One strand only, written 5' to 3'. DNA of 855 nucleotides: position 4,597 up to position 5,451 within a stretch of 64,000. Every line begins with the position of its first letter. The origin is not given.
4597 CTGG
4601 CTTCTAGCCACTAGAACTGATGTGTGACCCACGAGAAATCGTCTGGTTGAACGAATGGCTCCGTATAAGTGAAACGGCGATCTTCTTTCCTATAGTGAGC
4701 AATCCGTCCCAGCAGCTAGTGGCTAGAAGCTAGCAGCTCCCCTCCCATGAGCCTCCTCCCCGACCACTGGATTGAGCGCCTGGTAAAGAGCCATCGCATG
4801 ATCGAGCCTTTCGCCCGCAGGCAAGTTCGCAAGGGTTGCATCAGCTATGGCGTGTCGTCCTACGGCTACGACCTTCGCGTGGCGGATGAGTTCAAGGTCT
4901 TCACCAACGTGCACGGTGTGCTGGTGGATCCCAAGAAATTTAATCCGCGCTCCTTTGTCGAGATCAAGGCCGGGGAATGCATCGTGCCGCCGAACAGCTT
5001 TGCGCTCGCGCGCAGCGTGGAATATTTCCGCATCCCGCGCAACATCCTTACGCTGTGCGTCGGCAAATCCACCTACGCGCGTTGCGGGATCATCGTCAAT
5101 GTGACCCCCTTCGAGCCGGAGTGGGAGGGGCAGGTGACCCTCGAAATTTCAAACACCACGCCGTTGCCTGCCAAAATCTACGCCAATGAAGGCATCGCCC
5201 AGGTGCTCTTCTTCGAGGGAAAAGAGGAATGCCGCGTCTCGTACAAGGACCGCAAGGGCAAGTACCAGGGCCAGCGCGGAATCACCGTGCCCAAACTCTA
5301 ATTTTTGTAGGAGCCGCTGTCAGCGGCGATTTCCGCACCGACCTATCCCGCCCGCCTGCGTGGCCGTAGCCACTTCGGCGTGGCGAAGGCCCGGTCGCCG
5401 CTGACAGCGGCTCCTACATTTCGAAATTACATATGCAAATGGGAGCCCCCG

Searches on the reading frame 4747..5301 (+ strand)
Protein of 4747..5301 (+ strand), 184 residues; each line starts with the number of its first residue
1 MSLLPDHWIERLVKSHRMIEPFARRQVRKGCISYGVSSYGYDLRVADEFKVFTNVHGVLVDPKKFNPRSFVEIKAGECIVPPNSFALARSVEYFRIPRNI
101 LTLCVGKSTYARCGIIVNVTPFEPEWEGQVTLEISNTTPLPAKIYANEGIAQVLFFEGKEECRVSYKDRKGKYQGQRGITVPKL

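Call 67: search_protein_families(library=pfam, proteins=[window:4747-5301:+])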
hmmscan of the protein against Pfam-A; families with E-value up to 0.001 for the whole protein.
window:4747-5301:+ (184 aa): 2 families
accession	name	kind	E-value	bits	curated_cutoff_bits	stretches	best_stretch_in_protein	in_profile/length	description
PF22769.1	DCD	-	1.2e-37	129.8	27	1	4-157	2-152/153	dCTP deaminase-like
PF00692.24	dUTPase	-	6.5e-05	23.2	22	0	77-162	23-108/129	dUTPase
